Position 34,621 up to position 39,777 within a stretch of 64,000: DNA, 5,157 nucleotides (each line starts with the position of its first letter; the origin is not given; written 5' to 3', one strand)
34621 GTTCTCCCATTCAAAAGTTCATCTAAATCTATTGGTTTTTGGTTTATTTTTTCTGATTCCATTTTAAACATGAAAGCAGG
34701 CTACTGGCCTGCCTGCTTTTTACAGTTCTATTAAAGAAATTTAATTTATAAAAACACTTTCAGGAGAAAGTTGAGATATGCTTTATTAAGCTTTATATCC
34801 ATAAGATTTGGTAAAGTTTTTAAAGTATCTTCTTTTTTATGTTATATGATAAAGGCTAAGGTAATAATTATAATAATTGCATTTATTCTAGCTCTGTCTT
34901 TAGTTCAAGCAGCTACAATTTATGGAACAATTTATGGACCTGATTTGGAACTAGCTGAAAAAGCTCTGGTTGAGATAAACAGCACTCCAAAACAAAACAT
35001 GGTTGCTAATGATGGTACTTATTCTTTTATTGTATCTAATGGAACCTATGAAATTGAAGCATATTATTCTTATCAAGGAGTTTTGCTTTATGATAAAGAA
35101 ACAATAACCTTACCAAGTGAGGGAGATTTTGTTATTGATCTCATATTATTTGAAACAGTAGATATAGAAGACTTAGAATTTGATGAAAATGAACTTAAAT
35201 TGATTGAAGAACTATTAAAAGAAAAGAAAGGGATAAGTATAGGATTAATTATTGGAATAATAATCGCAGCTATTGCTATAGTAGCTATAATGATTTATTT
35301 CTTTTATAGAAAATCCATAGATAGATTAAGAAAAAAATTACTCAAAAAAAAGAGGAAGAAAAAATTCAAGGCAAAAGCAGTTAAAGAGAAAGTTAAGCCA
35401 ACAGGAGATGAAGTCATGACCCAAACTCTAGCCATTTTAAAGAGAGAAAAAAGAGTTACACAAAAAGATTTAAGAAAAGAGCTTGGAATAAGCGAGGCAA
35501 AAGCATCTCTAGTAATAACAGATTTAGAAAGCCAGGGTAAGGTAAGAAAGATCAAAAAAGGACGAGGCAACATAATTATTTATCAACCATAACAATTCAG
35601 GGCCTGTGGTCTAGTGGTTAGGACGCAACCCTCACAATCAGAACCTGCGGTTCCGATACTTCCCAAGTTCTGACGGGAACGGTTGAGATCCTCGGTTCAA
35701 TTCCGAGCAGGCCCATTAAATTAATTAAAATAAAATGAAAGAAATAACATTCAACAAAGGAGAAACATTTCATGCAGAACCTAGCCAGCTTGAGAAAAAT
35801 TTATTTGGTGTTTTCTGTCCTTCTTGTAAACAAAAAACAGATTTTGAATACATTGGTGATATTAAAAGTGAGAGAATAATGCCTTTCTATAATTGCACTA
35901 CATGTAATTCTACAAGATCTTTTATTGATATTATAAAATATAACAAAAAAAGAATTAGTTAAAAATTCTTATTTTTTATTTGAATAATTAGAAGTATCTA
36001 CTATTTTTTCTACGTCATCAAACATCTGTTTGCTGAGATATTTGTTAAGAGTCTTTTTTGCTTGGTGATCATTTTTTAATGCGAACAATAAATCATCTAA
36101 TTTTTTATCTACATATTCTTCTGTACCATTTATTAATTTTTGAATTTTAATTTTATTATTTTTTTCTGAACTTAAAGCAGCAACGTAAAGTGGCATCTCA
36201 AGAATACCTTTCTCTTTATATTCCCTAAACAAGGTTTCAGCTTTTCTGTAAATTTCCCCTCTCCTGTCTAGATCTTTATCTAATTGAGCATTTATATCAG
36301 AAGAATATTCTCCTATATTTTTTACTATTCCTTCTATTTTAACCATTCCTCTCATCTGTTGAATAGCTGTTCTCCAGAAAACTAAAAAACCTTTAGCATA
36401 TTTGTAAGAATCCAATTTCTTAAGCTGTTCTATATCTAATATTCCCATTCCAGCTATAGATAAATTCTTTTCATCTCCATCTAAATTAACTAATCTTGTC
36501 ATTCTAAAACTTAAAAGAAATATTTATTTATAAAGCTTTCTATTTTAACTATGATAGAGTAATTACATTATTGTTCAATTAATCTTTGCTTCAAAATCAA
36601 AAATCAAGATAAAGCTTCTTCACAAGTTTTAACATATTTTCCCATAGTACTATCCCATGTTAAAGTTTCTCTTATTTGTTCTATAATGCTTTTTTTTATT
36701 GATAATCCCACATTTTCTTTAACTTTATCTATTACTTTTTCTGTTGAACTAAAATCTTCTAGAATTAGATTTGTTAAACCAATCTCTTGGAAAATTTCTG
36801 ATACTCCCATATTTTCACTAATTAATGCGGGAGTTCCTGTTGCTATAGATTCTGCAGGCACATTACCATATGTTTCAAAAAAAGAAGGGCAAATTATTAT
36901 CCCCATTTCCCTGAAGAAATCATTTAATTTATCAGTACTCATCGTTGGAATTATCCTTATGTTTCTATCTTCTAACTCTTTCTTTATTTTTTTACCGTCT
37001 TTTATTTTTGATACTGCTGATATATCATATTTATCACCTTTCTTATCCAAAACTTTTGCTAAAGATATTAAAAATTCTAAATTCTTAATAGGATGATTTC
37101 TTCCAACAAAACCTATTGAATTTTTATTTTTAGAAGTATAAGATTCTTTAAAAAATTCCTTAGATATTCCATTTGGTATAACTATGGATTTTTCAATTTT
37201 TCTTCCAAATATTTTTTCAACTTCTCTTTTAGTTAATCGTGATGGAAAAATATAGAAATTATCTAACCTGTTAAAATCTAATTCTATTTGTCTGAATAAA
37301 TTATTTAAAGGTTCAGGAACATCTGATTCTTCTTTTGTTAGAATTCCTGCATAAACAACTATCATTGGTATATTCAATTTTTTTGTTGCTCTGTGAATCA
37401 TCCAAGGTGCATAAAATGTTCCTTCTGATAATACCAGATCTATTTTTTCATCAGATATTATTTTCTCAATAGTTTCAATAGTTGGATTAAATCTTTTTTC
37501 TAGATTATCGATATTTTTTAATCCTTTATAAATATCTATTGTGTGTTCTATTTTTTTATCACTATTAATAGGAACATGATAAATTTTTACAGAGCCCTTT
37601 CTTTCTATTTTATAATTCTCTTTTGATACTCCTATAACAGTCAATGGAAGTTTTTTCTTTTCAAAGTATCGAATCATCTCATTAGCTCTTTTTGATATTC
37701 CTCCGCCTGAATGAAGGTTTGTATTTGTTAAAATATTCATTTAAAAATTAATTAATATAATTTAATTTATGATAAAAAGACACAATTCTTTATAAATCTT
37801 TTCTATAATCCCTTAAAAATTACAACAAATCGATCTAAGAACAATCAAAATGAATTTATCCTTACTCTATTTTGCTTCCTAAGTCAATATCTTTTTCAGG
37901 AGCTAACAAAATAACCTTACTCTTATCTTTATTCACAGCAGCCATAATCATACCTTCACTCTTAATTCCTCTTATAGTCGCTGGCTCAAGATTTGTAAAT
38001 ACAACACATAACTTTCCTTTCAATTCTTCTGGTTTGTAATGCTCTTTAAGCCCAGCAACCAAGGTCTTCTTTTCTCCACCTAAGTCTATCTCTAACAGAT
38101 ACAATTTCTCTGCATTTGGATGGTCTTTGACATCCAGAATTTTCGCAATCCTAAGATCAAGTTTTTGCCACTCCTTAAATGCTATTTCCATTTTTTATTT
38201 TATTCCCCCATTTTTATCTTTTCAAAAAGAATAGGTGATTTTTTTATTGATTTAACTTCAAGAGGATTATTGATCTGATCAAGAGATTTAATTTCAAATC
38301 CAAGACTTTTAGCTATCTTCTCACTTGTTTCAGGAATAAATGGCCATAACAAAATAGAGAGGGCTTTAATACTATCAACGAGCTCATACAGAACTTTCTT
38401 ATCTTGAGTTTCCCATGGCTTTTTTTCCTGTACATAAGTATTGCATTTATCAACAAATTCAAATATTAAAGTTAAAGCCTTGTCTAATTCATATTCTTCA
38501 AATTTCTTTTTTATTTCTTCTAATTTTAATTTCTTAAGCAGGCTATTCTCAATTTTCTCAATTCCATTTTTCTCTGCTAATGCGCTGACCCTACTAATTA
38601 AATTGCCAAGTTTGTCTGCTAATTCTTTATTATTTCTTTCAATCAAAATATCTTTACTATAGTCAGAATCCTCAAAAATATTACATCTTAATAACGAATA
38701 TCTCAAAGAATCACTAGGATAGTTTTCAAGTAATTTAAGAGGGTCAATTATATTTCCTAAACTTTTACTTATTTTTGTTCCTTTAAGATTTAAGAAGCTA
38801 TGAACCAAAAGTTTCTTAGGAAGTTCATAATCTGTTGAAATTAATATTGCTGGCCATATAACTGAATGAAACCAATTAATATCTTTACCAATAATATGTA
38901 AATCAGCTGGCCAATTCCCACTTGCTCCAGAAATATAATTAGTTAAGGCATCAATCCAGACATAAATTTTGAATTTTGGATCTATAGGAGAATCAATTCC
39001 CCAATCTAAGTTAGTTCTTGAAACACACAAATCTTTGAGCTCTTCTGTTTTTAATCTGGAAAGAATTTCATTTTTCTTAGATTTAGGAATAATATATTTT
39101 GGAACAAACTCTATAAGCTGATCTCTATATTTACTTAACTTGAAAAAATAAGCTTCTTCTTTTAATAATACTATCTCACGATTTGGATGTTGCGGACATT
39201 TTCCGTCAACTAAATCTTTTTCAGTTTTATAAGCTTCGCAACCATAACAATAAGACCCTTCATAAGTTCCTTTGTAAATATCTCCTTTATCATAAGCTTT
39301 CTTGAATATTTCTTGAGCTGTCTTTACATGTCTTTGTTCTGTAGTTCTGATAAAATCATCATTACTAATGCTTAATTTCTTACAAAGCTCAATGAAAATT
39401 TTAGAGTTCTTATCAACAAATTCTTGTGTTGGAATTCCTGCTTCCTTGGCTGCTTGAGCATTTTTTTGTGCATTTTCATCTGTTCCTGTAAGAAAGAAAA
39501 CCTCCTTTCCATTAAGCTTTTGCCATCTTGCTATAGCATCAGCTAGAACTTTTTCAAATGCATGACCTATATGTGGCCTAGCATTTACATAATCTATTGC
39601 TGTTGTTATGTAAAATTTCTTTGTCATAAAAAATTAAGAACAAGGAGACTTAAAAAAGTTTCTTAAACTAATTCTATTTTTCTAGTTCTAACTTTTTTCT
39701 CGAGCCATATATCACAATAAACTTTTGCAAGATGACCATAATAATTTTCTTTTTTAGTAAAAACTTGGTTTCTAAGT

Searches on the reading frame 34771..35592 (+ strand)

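Call 41: search_protein_families(library=pfam, proteins=[window:34771-35592:+])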
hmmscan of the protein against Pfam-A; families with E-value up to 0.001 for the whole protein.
window:34771-35592:+ (273 aa): 3 families
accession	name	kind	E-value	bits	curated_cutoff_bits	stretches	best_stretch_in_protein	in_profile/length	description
PF24034.1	DUF7343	-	2.7e-12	46.8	27.6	1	220-270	9-60/62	Domain of unknown function (DUF7343)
PF13412.12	HTH_24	-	0.0002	21.3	21.9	1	219-259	8-48/48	Winged helix-turn-helix DNA-binding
PF12802.13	MarR_2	-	0.00067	20.2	27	0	218-260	9-52/61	MarR family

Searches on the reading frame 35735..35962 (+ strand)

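Call 52: search_protein_families(library=pfam, max_evalue=0.01, proteins=[window:35735-35962:+])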
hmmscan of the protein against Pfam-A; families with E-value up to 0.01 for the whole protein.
window:35735-35962:+ (75 aa): 1 family
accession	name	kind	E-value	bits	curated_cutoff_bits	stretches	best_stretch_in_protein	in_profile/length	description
PF10825.13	DUF2752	-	0.00024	21.5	27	0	52-68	9-25/49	Protein of unknown function (DUF2752)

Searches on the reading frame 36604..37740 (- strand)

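Call 41: search_protein_families(library=pfam, proteins=[window:36604-37740:-])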
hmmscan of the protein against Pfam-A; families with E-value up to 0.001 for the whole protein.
window:36604-37740:- (378 aa): 5 families
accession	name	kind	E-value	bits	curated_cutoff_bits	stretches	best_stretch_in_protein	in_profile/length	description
PF00534.26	Glycos_transf_1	-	2.2e-12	47.3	26.4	1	195-340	4-152/172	Glycosyl transferases group 1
PF13692.12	Glyco_trans_1_4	-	4.1e-11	43.8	27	1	207-329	2-126/142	Glycosyl transferases group 1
PF13439.12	Glyco_transf_4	-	3.2e-10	40.7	28.5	1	13-194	2-168/170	Glycosyltransferase Family 4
PF20706.3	GT4-conflict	-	8.5e-07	28.7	26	1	268-325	271-327/385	Family 4 Glycosyltransferase in conflict systems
PF13579.12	Glyco_trans_4_4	-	0.00015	22.6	29.7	1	13-191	1-158/158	Glycosyl transferase 4-like domain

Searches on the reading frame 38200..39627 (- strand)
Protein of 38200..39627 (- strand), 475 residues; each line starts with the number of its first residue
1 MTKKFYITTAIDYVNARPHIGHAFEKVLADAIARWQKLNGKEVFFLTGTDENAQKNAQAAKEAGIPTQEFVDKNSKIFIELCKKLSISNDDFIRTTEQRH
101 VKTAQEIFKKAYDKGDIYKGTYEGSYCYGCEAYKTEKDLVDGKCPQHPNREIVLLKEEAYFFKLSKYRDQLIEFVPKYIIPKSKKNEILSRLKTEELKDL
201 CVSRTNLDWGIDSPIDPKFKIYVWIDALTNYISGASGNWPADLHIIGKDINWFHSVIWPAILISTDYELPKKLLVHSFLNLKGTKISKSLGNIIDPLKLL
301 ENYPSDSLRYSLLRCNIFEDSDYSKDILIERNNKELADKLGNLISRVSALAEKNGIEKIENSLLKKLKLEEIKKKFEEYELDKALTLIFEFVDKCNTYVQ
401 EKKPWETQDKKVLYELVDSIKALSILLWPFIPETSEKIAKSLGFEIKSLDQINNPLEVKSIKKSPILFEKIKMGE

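Call 41: search_protein_families(library=pfam, proteins=[window:38200-39627:-])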
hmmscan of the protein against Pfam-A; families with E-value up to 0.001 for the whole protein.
window:38200-39627:- (475 aa): 6 families
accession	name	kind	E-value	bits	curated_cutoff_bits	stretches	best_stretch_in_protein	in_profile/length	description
PF09334.17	tRNA-synt_1g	-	1.4e-91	307.6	20.1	2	155-347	179-390/391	tRNA synthetases class I (M)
PF00133.28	tRNA-synt_1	-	2.5e-29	102.7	22.7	2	3-214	23-244/414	tRNA synthetases class I (I, L, M and V)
PF01406.26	tRNA-synt_1e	-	3.2e-13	50.2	27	2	242-328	209-296/301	tRNA synthetases class I (C) catalytic domain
PF08264.19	Anticodon_1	-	1e-10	42.1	25.1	1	369-443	12-94/148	Anticodon-binding domain of tRNA ligase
PF01921.24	tRNA-synt_1f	-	0.00013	21.4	27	0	266-333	263-329/360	tRNA synthetases class I (K)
PF19303.5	Anticodon_3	-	0.00026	21.3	23.5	1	360-448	11-107/152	Anticodon binding domain of methionyl tRNA ligase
